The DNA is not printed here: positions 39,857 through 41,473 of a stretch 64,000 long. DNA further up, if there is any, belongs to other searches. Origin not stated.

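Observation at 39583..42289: speH followed by a divergent PurD-like ATP-grasp ligase and a DMT transporter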

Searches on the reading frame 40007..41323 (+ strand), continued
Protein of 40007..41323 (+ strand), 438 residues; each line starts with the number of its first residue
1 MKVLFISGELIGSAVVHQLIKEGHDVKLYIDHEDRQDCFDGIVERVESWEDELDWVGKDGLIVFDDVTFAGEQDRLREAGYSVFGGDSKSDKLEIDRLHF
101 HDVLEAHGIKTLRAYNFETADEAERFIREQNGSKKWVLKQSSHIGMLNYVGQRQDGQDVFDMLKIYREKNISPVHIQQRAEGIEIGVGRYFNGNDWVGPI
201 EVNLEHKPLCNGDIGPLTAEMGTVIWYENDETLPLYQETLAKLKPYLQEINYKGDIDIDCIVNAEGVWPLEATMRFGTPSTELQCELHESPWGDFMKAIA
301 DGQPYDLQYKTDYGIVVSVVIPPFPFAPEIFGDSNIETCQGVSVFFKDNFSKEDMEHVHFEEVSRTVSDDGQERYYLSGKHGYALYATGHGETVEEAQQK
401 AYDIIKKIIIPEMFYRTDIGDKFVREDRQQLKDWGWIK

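Call 44: search_protein_representatives(protein=window:40007-41323:+)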
Query: 438 residues. Proteins with E-value up to 0.001 (for the whole library): 2553; up to 1e-10: 1099; up to 1e-30: 290. The best 150 are listed.
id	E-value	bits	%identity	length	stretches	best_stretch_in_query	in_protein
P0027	3.5e-184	629.4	60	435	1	1-437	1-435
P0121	1.1e-141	489.3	52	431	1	5-438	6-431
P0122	2.0e-127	442.3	48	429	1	1-437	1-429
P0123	1.4e-126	439.5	45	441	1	1-437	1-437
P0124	1.2e-123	429.9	48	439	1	1-436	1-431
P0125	8.9e-119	413.8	46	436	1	1-437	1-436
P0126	8.2e-114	397.4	46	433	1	1-437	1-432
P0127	1.3e-110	386.9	44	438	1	2-437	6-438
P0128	3.3e-109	382.3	42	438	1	1-438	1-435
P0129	1.9e-100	353.4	41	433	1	1-437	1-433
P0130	2.0e-94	333.5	40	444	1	1-421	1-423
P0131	1.3e-86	307.8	46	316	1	122-437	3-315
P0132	8.5e-83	295.2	52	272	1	1-270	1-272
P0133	7.1e-80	285.6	41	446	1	4-437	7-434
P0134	2.8e-79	283.6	49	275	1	174-437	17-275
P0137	1.0e-77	278.5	41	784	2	1-274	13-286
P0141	1.3e-72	261.7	36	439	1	13-437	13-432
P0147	5.2e-68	246.5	38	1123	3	2-223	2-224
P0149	2.0e-67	244.5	36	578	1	13-431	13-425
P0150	7.6e-66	239.3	35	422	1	1-437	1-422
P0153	2.6e-64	234.2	37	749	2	218-437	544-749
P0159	3.1e-62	227.4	34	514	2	1-327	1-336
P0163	1.1e-60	222.3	34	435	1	3-437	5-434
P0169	7.5e-58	213.0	34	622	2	3-327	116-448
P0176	1.7e-55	205.2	33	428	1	1-437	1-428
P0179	2.0e-54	201.7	34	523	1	15-435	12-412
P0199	1.9e-47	178.7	31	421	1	1-437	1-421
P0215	1.1e-44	169.5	32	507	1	1-434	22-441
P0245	6.2e-41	157.2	30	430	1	1-437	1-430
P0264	2.1e-39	152.1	33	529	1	8-429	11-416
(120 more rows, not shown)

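Call 45: search_protein_families(library=pfam, proteins=[P0137, P0147, P0149, P0153, P0159, P0169, P0179, P0215, P0141, P0264], max_evalue=0.001)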
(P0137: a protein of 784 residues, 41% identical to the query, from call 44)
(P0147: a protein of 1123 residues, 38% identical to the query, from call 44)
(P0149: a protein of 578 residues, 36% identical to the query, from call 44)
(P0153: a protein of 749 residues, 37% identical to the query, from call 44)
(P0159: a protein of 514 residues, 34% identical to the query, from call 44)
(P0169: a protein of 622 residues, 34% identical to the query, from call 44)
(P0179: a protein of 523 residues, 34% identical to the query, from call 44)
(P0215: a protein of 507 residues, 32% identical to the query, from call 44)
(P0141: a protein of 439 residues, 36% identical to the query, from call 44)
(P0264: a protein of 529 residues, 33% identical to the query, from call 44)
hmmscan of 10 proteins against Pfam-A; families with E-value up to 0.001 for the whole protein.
P0137 (784 aa): 3 families
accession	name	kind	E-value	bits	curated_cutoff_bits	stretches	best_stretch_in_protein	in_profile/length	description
PF01071.24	GARS_A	-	7.5e-12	45.9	27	1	107-286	3-187/194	Phosphoribosylglycinamide synthetase, ATP-grasp (A) domain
PF14528.11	LAGLIDADG_3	-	5.3e-11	43.1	22.5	1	509-565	2-60/82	LAGLIDADG-like domain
PF02843.22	GARS_C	-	1.7e-09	38.3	34.8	1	704-769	30-92/92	Phosphoribosylglycinamide synthetase, C domain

P0147 (1123 aa): 5 families
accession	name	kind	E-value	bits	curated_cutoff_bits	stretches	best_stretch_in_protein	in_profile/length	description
PF01071.24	GARS_A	-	4.5e-13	49.9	27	1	94-234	3-140/194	Phosphoribosylglycinamide synthetase, ATP-grasp (A) domain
PF13403.11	Hint_2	-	6.7e-10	39.9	28.4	1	224-324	2-113/147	Hint domain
PF14890.11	Intein_splicing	-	8.7e-09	35.8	35.8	0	644-957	20-144/155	Intein splicing domain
PF14528.11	LAGLIDADG_3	-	2.9e-08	34.3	22.5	0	463-506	12-61/82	LAGLIDADG-like domain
PF02843.22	GARS_C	-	1.2e-07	32.3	34.8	1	1034-1109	15-92/92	Phosphoribosylglycinamide synthetase, C domain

P0149 (578 aa): 3 families
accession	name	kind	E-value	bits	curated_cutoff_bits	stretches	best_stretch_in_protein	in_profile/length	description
PF01071.24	GARS_A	-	1.2e-11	45.2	27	1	102-283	5-192/194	Phosphoribosylglycinamide synthetase, ATP-grasp (A) domain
PF02843.22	GARS_C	-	7.8e-08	33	34.8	1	351-415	29-91/92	Phosphoribosylglycinamide synthetase, C domain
PF00856.33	SET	-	0.00013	22.7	22.4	0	544-565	83-104/105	SET domain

P0153 (749 aa): 3 families
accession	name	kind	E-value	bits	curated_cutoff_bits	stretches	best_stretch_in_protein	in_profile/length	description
PF02843.22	GARS_C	-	3.6e-09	37.3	34.8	1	640-735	2-92/92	Phosphoribosylglycinamide synthetase, C domain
PF01071.24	GARS_A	-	3.6e-06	27.4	27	1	98-220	5-125/194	Phosphoribosylglycinamide synthetase, ATP-grasp (A) domain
PF14528.11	LAGLIDADG_3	-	4.3e-06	27.3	22.5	1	425-487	3-69/82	LAGLIDADG-like domain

P0159 (514 aa): 2 families
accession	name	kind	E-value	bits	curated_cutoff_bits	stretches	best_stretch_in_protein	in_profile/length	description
PF01071.24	GARS_A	-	6.9e-08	33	27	1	100-288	8-192/194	Phosphoribosylglycinamide synthetase, ATP-grasp (A) domain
PF02843.22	GARS_C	-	1.5e-06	28.8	34.8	1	369-443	16-88/92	Phosphoribosylglycinamide synthetase, C domain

P0169 (622 aa): 2 families
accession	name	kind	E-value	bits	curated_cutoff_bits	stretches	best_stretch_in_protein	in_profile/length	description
PF01071.24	GARS_A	-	0.00023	21.5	27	1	215-349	11-136/194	Phosphoribosylglycinamide synthetase, ATP-grasp (A) domain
PF02843.22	GARS_C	-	0.00052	20.7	34.8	0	501-558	34-89/92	Phosphoribosylglycinamide synthetase, C domain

P0179 (523 aa): 2 families
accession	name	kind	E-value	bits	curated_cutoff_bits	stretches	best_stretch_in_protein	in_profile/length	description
PF01071.24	GARS_A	-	1.5e-13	51.5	27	1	90-270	3-192/194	Phosphoribosylglycinamide synthetase, ATP-grasp (A) domain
PF02843.22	GARS_C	-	1.1e-08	35.7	34.8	1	307-400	3-92/92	Phosphoribosylglycinamide synthetase, C domain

P0215 (507 aa): 2 families
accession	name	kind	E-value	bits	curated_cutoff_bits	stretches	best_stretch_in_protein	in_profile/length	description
PF01071.24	GARS_A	-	2.7e-09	37.6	27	1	116-298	3-190/194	Phosphoribosylglycinamide synthetase, ATP-grasp (A) domain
PF02843.22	GARS_C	-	5.8e-07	30.2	34.8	1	340-429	6-91/92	Phosphoribosylglycinamide synthetase, C domain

P0141 (439 aa): 2 families
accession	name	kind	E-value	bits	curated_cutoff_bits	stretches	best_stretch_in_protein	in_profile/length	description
PF01071.24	GARS_A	-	1.1e-10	42.1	27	1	98-284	1-192/194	Phosphoribosylglycinamide synthetase, ATP-grasp (A) domain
PF02843.22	GARS_C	-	5.2e-10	40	34.8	1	332-417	8-92/92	Phosphoribosylglycinamide synthetase, C domain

P0264 (529 aa): 3 families
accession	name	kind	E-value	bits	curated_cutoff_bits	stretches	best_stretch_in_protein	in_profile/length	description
PF01071.24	GARS_A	-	4.4e-12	46.7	27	1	89-274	1-190/194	Phosphoribosylglycinamide synthetase, ATP-grasp (A) domain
PF02655.19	ATP-grasp_3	-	0.00019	22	23.2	1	97-273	10-157/160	ATP-grasp domain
PF02843.22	GARS_C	-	0.00088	20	34.8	0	335-408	18-91/92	Phosphoribosylglycinamide synthetase, C domain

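Call 46: list_cluster_members(proteins=[P0130, P0133, P0137, P0141, P0147, P0150, P0163, P0176, P0199, P0245])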
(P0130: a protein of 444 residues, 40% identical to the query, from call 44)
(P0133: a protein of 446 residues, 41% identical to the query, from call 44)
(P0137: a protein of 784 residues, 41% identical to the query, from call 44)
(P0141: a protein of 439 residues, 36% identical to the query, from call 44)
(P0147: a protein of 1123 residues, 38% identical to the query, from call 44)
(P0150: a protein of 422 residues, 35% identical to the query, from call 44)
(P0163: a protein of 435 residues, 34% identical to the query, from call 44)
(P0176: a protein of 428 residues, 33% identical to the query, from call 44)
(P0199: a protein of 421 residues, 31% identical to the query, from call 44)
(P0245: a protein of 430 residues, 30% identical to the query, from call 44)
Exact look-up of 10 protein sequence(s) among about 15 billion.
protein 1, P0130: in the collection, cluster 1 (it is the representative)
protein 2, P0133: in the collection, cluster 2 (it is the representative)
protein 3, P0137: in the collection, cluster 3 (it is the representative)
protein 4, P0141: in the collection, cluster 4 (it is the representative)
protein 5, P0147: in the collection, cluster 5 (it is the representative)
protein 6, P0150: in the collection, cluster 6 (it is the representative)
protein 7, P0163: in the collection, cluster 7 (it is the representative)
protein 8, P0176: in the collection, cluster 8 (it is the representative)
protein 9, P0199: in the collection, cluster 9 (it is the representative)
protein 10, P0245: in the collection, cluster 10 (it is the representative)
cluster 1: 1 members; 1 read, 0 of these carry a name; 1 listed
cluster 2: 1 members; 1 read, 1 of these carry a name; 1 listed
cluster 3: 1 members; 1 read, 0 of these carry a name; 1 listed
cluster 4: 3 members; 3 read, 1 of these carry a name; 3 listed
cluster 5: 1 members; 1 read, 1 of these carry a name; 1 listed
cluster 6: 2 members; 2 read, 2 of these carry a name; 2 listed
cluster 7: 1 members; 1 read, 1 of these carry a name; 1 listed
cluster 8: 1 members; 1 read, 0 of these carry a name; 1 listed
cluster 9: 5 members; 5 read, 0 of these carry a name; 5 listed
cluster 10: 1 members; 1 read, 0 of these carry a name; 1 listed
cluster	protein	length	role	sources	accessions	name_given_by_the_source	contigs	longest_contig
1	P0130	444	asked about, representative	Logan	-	-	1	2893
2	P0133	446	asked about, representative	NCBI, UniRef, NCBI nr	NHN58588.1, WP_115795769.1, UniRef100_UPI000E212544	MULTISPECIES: phosphoribosylamine--glycine ligase [Halorussus] | phosphoribosylamine--glycine ligase n=1 Tax=Halorussus TaxID=1070314 RepID=UPI000E212544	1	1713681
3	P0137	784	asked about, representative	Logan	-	-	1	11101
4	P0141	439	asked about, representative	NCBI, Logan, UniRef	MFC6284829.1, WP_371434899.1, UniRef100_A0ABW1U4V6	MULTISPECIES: phosphoribosylglycinamide synthetase C domain-containing protein ... | Glycinamide ribonucleotide synthetase n=1 Tax=Polaromonas aquatica TaxID=332657 ...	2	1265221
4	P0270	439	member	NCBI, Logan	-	-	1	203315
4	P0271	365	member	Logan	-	-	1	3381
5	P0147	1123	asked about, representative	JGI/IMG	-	phosphoribosylamine-glycine ligase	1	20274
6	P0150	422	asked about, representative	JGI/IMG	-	phosphoribosylamine--glycine ligase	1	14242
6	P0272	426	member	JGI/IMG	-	phosphoribosylamine--glycine ligase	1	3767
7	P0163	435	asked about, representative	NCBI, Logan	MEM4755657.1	MAG: phosphoribosylamine--glycine ligase [Candidatus Woesearchaeota archaeon]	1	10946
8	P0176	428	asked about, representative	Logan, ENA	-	-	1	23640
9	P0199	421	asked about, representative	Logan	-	-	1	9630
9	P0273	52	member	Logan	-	-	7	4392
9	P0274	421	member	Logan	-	-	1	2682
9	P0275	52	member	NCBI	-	-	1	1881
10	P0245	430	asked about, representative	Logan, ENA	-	-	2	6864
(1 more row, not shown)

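Call 47: find_encoding_contigs(protein=P0141, flank=8000, max_places=2)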
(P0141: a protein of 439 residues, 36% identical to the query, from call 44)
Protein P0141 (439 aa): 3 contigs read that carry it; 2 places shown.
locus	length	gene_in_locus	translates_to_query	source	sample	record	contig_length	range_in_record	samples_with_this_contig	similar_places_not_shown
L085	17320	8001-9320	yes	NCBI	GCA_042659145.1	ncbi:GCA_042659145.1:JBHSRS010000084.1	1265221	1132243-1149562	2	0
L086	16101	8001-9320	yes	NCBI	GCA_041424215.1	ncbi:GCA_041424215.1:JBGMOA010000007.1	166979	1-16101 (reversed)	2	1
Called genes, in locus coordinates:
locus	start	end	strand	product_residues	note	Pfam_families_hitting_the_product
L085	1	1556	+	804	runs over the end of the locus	PF00199:Catalase, PF06628:Catalase-rel, PF01965:DJ-1_PfpI, PF18011:Catalase_C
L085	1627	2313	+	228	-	PF00535:Glycos_transf_2, PF13641:Glyco_tranf_2_3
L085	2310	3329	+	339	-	PF02770:Acyl-CoA_dh_M (weak)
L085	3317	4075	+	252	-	PF02585:PIG-L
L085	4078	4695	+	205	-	PF05401:NodS, PF08241:Methyltransf_11 (weak), PF08242:Methyltransf_12 (weak), PF13649:Methyltransf_25 (weak)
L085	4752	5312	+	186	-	PF00574:CLP_protease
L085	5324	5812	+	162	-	PF04239:DUF421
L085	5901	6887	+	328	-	-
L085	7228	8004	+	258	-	PF05175:MTS, PF13847:Methyltransf_31, PF13649:Methyltransf_25 (weak)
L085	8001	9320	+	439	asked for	PF01071:GARS_A, PF02843:GARS_C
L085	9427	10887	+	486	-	PF14518:Haem_oxygenas_2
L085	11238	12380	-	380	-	PF00512:HisKA, PF02518:HATPase_c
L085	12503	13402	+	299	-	PF08240:ADH_N, PF00107:ADH_zinc_N, PF13602:ADH_zinc_N_2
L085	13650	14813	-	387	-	PF13433:Peripla_BP_5, PF13458:Peripla_BP_6, PF01094:ANF_receptor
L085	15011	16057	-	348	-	PF02653:BPD_transp_2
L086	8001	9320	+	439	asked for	PF01071:GARS_A, PF02843:GARS_C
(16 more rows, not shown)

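Call 48: find_encoding_contigs(protein=P0133, flank=8000, max_places=2)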
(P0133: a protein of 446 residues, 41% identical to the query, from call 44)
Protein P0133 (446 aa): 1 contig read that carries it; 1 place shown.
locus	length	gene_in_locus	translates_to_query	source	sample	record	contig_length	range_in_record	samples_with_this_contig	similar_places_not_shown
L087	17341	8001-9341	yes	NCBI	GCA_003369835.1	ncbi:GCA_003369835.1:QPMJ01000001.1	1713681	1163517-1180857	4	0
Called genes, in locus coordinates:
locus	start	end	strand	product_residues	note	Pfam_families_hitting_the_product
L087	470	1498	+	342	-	PF13480:Acetyltransf_6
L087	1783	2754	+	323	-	PF00535:Glycos_transf_2, PF13641:Glyco_tranf_2_3 (weak)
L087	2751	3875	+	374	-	PF02350:Epimerase_2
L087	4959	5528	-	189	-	-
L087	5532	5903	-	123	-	PF01637:ATPase_2 (weak)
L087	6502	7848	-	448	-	PF01266:DAO (faint), PF03486:HI0933_like (faint), PF07992:Pyr_redox_2, PF13450:NAD_binding_8 (faint), PF13738:Pyr_redox_3 (weak), PF00070:Pyr_redox, PF02852:Pyr_redox_dim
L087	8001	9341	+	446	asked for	PF01071:GARS_A, PF02843:GARS_C (weak)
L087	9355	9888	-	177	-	-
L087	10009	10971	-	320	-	PF08271:Zn_Ribbon_TF, PF00382:TFIIB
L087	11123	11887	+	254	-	PF00106:adh_short, PF23441:SDR, PF01370:Epimerase (weak), PF08659:KR, PF13561:adh_short_C2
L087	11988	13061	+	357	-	PF02615:Ldh_2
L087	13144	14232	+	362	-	PF00005:ABC_tran, PF17912:OB_MalK (weak), PF08402:TOBE_2 (weak)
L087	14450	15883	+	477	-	PF01547:SBP_bac_1, PF13416:SBP_bac_8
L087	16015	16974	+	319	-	PF00528:BPD_transp_1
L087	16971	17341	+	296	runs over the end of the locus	PF00528:BPD_transp_1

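Call 54: search_dna_similar(query=window:40007-41323:+, collection=phages, mode=protein, max_evalue=0.00001, max_rows=15)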
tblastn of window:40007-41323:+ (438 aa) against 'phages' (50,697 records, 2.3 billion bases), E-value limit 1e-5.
Records with a match: 7; places in all: 7; records where one place covers at least 80% of the query: 7.
Best place of each record, by identity: <60% 7.
By first word of the organism name: Bacteriophage 5; Caudoviricetes 1; Enterococcus 1.
By host as written in the record: - 6; Enterococcus faecalis 1.
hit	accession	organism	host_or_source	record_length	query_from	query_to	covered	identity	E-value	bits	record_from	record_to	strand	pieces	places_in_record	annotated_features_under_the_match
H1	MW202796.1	Caudoviricetes sp.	Manatee Spring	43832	1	436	100%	26.4%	1e-27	122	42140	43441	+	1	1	none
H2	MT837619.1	Bacteriophage sp.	human fecal samples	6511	1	422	96%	22.3%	2e-8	62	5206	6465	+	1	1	record has no annotation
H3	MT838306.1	Bacteriophage sp.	human fecal samples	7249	40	430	89%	23.1%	3e-9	66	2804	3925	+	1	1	record has no annotation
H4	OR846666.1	Enterococcus phage Efs 1-1-1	Enterococcus faecalis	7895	47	422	86%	23.2%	5e-8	61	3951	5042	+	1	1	record has no annotation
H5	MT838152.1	Bacteriophage sp.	human fecal samples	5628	50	422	85%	22.9%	2e-6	56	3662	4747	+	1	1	record has no annotation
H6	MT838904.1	Bacteriophage sp.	human fecal samples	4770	60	434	86%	22.7%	7e-9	64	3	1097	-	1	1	record has no annotation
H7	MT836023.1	Bacteriophage sp.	human fecal samples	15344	61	422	83%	22.9%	8e-10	67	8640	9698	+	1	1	record has no annotation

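Call 62: find_encoding_contigs(protein=P0163, flank=6000, max_places=2)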
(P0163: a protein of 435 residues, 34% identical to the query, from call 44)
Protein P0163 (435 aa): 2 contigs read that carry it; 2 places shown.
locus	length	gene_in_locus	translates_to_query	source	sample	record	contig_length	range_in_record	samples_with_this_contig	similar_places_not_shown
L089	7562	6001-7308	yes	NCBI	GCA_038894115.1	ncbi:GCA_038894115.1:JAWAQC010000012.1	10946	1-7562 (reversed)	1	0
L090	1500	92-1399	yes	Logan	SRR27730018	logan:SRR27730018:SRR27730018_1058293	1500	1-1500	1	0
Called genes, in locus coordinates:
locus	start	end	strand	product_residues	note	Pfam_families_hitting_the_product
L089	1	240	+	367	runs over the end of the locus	PF04055:Radical_SAM, PF08608:Wyosine_form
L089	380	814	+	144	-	-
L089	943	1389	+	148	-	-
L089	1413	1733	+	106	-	-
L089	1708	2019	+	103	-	-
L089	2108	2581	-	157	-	-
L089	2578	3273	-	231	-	-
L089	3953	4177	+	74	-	-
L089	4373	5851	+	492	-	PF01182:Glucosamine_iso, PF02585:PIG-L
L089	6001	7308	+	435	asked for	PF01071:GARS_A, PF02843:GARS_C (weak)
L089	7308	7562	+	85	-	?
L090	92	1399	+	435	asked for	PF01071:GARS_A, PF02843:GARS_C (weak)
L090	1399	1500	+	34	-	?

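Call 63: find_encoding_contigs(protein=P0176, flank=6000, max_places=2)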
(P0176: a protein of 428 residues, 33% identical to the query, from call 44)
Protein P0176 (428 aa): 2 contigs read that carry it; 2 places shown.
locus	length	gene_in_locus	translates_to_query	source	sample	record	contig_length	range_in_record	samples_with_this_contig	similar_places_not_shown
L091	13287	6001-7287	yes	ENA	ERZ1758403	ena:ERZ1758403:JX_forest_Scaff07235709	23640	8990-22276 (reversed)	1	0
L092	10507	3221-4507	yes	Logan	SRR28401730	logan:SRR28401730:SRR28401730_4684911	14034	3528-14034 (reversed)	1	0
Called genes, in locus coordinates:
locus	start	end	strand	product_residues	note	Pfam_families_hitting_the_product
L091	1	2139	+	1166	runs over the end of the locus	?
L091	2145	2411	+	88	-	-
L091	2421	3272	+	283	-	-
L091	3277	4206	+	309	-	-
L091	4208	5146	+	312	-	-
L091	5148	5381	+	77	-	-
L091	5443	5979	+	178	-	PF13539:Peptidase_M15_4 (weak)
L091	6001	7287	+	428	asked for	PF01071:GARS_A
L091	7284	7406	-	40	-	-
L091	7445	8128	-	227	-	PF00089:Trypsin (faint), PF13365:Trypsin_2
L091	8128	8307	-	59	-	-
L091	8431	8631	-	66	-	-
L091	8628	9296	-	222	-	PF13482:RNase_H_2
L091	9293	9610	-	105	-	-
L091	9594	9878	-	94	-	-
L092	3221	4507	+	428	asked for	PF01071:GARS_A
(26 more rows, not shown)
